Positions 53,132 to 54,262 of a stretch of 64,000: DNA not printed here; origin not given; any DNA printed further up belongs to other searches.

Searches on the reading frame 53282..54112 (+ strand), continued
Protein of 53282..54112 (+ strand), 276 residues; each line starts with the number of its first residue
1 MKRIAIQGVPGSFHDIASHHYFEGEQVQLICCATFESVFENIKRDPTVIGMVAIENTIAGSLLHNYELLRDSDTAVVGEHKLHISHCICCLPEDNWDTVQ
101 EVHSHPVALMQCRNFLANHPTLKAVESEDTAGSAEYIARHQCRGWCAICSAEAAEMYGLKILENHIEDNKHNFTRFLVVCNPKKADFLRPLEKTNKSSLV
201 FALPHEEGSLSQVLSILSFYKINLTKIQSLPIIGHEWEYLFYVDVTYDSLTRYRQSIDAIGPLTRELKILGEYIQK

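Call 42: find_homologous_proteins(query=P0123)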
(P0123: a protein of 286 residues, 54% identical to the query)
Query P0123 (286 aa): 7998 proteins with E <= 0.001 among 8000 candidates; the best 120 are listed.
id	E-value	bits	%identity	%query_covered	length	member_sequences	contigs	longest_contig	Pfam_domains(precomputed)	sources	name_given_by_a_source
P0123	1.2e-185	633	100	100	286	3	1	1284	PF00800.24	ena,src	-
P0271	2.0e-153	527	85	97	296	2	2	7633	PF00800.24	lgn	-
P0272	2.6e-151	520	84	97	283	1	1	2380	PF00800.24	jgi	-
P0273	3.6e-151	520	84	97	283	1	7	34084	PF00800.24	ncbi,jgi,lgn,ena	-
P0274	9.5e-151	519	84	97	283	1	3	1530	PF00800.24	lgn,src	-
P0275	1.3e-150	518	83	97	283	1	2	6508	PF00800.24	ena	-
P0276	1.3e-150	518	83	97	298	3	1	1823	PF00800.24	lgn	-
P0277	8.1e-149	512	82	97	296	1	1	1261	PF00800.24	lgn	-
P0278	3.4e-148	510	81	97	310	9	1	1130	PF00800.24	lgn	-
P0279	3.5e-147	507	80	98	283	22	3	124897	PF00800.24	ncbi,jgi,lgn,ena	jgi:prephenate dehydratase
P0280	1.0e-146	505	82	97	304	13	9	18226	PF00800.24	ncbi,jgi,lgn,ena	-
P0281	5.1e-146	503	80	98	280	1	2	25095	PF00800.24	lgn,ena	-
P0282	7.4e-145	499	81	98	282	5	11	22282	PF00800.24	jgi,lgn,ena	jgi:prephenate dehydratase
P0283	1.1e-144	499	80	97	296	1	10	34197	PF00800.24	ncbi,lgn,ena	-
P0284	1.7e-144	498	81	97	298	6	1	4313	PF00800.24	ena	-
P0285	1.8e-144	498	78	98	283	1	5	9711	PF00800.24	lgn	-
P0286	2.2e-144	498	79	99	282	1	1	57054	PF00800.24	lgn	-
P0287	3.1e-144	497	79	97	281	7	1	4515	PF00800.24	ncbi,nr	ncbi:MAG TPA: prephenate dehydratase [Fermentimonas sp.]|nr:prephenate dehydratase [Fermentimonas sp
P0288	3.5e-144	497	80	99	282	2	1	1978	PF00800.24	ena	-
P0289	4.0e-144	497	78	98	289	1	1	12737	PF00800.24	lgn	-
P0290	4.4e-144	497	77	99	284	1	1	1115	PF00800.24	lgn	-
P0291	6.1e-144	496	78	99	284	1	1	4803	PF00800.24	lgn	-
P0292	6.2e-144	496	78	99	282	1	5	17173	PF00800.24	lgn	-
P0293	8.2e-144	496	79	99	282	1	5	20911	PF00800.24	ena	-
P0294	8.8e-144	496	79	99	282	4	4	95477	PF00800.24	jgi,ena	-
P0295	1.4e-143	495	79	98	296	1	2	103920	PF00800.24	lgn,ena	-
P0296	1.6e-143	495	77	99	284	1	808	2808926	PF00800.24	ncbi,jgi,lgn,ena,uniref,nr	ncbi:MAG TPA: prephenate dehydratase [Fermentimonas caenicola]|jgi:prephenate dehydratase|uniref:pre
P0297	1.7e-143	495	77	99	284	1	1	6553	PF00800.24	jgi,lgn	jgi:prephenate dehydratase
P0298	1.7e-143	495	82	97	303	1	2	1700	PF00800.24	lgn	-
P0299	2.2e-143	494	77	99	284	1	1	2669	PF00800.24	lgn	-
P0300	2.7e-143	494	79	97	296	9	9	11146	PF00800.24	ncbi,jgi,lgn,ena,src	-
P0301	3.1e-143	494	77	99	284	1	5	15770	PF00800.24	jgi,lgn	jgi:prephenate dehydratase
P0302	4.3e-143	493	77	99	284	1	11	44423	PF00800.24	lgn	-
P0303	5.7e-143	493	79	99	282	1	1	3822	PF00800.24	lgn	-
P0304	5.7e-143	493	77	99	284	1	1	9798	PF00800.24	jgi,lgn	jgi:prephenate dehydratase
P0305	6.0e-143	493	77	99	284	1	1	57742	PF00800.24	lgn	-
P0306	6.2e-143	493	78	99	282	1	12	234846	PF00800.24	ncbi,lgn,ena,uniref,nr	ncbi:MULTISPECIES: prephenate dehydratase [unclassified Proteiniphilum]|uniref:prephenate dehydratas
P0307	6.4e-143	493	79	99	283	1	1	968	PF00800.24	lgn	-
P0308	6.6e-143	493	79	99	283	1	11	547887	PF00800.24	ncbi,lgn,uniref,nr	ncbi:prephenate dehydratase [Proteiniphilum acetatigenes]|uniref:prephenate dehydratase n=1 Tax=Prot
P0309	7.0e-143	493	79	99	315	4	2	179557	PF00800.24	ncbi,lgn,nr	ncbi:prephenate dehydratase [Porphyromonadaceae bacterium KH3CP3RA]|nr:prephenate dehydratase [Porph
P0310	8.2e-143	493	79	98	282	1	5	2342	PF00800.24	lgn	-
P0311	8.2e-143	493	78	98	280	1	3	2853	PF00800.24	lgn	-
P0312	8.8e-143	492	78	99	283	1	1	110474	PF00800.24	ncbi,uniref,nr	ncbi:prephenate dehydratase [Proteiniphilum sp. X52]|uniref:prephenate dehydratase n=1 Tax=Proteinip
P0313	1.0e-142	492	79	97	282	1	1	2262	PF00800.24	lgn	-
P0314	1.2e-142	492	78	97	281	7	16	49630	PF00800.24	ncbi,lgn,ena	-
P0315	1.2e-142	492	79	99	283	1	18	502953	PF00800.24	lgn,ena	-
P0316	1.3e-142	492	77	100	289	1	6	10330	PF00800.24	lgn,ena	-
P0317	1.4e-142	492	78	98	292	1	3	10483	PF00800.24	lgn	-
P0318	1.5e-142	492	78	99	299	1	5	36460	PF00800.24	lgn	-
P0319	1.5e-142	492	77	99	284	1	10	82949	PF00800.24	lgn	-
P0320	1.6e-142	492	78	99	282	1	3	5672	PF00800.24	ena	-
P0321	1.6e-142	492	77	99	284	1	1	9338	PF00800.24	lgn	-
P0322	2.2e-142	491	78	99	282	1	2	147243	PF00800.24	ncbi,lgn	-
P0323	2.3e-142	491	78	99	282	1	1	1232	PF00800.24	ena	-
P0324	2.3e-142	491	76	100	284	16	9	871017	PF00800.24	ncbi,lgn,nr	ncbi:MAG: prephenate dehydratase [Fermentimonas sp.]|nr:prephenate dehydratase [Fermentimonas sp.]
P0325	2.9e-142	491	78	99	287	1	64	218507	PF00800.24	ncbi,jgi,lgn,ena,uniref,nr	ncbi:prephenate dehydratase [Proteiniphilum sp. UBA1028]|jgi:prephenate dehydratase|uniref:prephenat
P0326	3.9e-142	490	78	100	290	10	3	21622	PF00800.24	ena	-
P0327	4.1e-142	490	77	99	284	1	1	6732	PF00800.24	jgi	jgi:prephenate dehydratase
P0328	5.0e-142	490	77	99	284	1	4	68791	PF00800.24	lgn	-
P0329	5.6e-142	490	78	99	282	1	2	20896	PF00800.24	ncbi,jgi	-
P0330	6.2e-142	490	78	99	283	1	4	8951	PF00800.24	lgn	-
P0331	6.2e-142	490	75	100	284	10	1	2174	PF00800.24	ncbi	-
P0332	7.6e-142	489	78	98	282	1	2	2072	PF00800.24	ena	-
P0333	7.7e-142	489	78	99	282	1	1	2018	PF00800.24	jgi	-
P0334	1.1e-141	489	77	98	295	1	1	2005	PF00800.24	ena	-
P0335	1.1e-141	489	77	99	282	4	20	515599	PF00800.24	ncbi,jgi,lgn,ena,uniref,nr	ncbi:MAG: prephenate dehydratase [Proteiniphilum sp.]|jgi:prephenate dehydratase|uniref:prephenate d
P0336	1.3e-141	489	78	97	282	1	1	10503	PF00800.24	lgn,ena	-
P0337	3.1e-141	487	78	99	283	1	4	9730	PF00800.24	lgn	-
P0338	4.5e-141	487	78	97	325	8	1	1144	PF00800.24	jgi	-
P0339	4.9e-141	487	79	97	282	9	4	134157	PF00800.24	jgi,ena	jgi:prephenate dehydratase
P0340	6.1e-141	486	78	99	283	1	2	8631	PF00800.24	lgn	-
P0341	6.3e-141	486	79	99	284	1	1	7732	PF00800.24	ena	-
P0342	6.4e-141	486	77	99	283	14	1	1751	PF00800.24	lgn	-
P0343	7.2e-141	486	77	98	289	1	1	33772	PF00800.24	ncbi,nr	ncbi:MAG: prephenate dehydratase [Bacteroidales bacterium]|nr:prephenate dehydratase [Bacteroidales 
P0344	7.3e-141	486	77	98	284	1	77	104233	PF00800.24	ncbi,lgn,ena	-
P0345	7.9e-141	486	78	97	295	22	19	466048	PF00800.24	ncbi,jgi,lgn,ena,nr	ncbi:MAG: prephenate dehydratase [Bacteroidetes bacterium GWD2_45_23]|nr:MAG: prephenate dehydratase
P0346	7.9e-141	486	76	99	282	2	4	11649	PF00800.24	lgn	-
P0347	8.0e-141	486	77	98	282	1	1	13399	PF00800.24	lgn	-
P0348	8.7e-141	486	77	96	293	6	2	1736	PF00800.24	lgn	-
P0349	9.5e-141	486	78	99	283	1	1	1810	PF00800.24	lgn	-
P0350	1.0e-140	486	76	100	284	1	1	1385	PF00800.24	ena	-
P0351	1.0e-140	486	76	100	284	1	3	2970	PF00800.24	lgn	-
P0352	1.1e-140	486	77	98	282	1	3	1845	PF00800.24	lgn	-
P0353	1.1e-140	486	78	99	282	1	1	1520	PF00800.24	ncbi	-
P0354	1.1e-140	485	79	97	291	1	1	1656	PF00800.24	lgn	-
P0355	1.2e-140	485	77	96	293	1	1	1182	PF00800.24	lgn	-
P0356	1.4e-140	485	76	100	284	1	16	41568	PF00800.24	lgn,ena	-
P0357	1.8e-140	485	78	98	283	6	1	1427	PF00800.24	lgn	-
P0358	1.8e-140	485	76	100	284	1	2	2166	PF00800.24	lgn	-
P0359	2.6e-140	484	77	99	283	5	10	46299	PF00800.24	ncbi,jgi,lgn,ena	ncbi:MAG: prephenate dehydratase [Proteiniphilum sp.]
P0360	2.7e-140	484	76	100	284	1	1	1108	PF00800.24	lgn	-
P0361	2.7e-140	484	76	100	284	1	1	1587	PF00800.24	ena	-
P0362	2.7e-140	484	78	99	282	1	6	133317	PF00800.24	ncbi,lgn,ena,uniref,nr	ncbi:prephenate dehydratase [uncultured Proteiniphilum sp.]|uniref:prephenate dehydratase n=1 Tax=un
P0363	3.5e-140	484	76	100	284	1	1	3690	PF00800.24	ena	-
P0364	3.7e-140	484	76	100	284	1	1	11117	PF00800.24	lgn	-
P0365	3.7e-140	484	77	98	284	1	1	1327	PF00800.24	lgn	-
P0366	4.0e-140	484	76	98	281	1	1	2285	PF00800.24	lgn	-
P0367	4.0e-140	484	77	98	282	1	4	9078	PF00800.24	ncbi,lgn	-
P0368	4.8e-140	483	77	99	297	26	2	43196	PF00800.24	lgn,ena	-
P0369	5.0e-140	483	76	100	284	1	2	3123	PF00800.24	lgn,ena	-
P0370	6.4e-140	483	75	100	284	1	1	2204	PF00800.24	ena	-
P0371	6.6e-140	483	77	98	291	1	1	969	PF00800.24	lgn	-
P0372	6.6e-140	483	76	100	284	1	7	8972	PF00800.24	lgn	-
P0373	8.7e-140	483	76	100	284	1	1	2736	PF00800.24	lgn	-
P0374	9.0e-140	483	76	100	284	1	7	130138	PF00800.24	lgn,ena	-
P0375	1.0e-139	482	76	99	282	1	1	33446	PF00800.24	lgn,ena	-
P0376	1.1e-139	482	76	99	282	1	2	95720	PF00800.24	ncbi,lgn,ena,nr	ncbi:MAG: prephenate dehydratase [Petrimonas sp.]|nr:prephenate dehydratase [Petrimonas sp.]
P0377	1.1e-139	482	77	99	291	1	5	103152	PF00800.24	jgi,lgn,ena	-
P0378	1.3e-139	482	76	100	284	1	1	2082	PF00800.24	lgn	-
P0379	1.3e-139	482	77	99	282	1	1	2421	PF00800.24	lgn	-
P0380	1.5e-139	482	78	97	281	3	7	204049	PF00800.24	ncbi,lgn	-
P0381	1.5e-139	482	76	98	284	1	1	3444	PF00800.24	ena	-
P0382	1.9e-139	481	77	100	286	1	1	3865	PF00800.24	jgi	jgi:prephenate dehydratase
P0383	2.0e-139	481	76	98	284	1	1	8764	PF00800.24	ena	-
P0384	2.1e-139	481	77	98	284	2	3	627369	PF00800.24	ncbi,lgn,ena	-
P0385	2.4e-139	481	76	98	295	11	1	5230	PF00800.24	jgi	-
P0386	2.4e-139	481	75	100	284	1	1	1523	PF00800.24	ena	-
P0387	2.9e-139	481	76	98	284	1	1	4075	PF00800.24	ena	-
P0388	2.9e-139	481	75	97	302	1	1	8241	PF00800.24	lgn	-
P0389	2.9e-139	481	76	99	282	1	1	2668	PF00800.24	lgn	-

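Call 43: find_encoding_contigs(protein=P0296, flank=2500, max_places=1)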
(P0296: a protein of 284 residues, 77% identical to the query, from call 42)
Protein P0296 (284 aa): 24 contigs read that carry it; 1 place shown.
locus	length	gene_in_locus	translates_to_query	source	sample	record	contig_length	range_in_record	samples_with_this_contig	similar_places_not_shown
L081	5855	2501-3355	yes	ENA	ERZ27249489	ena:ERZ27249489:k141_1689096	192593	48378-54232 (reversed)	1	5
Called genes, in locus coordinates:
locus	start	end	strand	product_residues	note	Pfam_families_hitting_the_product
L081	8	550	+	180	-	PF08002:DUF1697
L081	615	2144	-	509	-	PF07690:MFS_1, PF12832:MFS_1_like (weak), PF00854:PTR2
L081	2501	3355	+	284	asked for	PF00800:PDT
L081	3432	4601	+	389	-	PF00155:Aminotran_1_2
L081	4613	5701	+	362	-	PF00793:DAHP_synth_1, PF01817:CM_2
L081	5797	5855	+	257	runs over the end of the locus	PF02153:PDH_N (weak)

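Call 44: find_encoding_contigs(protein=P0308, flank=2500, max_places=1)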
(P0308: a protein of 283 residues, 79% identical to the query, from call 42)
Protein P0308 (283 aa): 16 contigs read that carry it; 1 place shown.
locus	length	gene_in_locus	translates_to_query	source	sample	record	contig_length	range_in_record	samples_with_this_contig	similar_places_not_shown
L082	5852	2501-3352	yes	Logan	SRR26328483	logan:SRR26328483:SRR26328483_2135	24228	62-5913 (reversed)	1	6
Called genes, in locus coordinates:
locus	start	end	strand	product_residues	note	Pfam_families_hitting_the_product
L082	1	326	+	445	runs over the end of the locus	PF02518:HATPase_c, PF14501:HATPase_c_5 (weak)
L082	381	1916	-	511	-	PF07690:MFS_1, PF12832:MFS_1_like, PF00854:PTR2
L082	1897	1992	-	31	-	-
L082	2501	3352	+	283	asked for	PF00800:PDT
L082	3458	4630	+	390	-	PF00155:Aminotran_1_2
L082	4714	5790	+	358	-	PF00793:DAHP_synth_1, PF01817:CM_2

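Call 45: find_encoding_contigs(protein=P0376, flank=2500, max_places=1)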
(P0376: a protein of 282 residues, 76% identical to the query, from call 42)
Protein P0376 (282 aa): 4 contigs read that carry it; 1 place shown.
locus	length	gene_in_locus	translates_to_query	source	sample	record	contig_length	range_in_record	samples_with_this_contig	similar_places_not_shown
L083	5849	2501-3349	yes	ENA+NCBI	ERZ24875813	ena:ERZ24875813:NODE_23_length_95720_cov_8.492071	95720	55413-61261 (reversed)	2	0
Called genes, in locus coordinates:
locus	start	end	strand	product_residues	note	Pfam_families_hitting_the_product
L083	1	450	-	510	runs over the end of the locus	PF07690:MFS_1, PF00854:PTR2, PF07690:MFS_1 (weak), PF00854:PTR2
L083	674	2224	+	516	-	PF07690:MFS_1, PF00854:PTR2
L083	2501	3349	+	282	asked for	PF00800:PDT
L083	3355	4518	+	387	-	PF00155:Aminotran_1_2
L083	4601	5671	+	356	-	PF00793:DAHP_synth_1, PF01817:CM_2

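Call 50: list_cluster_members(proteins=[P0124, P0126, P0137, P0140, P0143, P0146, P0148, P0149, P0160, P0165])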
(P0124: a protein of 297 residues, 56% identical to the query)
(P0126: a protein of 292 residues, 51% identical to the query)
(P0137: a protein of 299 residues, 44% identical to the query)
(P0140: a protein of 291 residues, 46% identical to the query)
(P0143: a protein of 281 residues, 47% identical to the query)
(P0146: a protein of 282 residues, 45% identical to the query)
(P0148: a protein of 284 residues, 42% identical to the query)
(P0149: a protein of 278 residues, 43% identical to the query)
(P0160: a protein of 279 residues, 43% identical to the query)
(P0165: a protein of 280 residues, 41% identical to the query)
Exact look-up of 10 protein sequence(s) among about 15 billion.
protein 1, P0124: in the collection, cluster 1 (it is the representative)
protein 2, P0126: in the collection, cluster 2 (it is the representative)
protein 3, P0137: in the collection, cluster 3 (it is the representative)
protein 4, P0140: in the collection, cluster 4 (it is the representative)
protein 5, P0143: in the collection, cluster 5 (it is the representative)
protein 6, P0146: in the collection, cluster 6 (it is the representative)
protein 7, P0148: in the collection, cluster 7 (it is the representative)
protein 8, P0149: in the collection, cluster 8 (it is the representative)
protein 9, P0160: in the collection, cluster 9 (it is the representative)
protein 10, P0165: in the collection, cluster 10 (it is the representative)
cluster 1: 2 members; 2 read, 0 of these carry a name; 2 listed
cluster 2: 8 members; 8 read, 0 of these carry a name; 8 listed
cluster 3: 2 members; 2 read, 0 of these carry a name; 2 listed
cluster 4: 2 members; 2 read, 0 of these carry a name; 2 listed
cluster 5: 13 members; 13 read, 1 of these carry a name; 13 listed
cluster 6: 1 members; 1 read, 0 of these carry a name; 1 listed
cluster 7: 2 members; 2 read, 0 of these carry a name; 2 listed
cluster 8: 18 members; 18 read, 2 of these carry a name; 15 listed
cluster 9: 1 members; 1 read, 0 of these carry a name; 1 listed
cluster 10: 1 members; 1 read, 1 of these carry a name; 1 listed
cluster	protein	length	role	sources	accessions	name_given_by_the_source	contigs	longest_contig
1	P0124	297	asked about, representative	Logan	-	-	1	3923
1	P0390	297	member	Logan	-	-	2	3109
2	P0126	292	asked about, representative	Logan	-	-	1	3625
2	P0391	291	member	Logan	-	-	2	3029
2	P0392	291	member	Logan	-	-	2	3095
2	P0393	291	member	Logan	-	-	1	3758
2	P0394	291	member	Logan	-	-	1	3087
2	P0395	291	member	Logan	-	-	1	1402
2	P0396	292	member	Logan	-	-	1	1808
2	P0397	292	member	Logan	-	-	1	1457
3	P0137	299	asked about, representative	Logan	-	-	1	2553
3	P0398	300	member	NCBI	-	-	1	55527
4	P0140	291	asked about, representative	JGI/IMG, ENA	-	-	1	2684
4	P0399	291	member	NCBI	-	-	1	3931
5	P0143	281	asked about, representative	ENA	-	-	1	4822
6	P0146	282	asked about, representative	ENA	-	-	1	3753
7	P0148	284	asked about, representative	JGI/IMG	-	-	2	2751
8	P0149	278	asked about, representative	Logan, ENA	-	-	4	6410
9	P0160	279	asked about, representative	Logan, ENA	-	-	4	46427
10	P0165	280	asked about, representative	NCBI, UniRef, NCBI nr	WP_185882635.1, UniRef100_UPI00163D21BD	prephenate dehydratase [Blattabacterium cuenoti] | prephenate dehydratase n=1 Tax=Blattabacterium cuenoti TaxID=1653831 RepID=UPI00163D21BD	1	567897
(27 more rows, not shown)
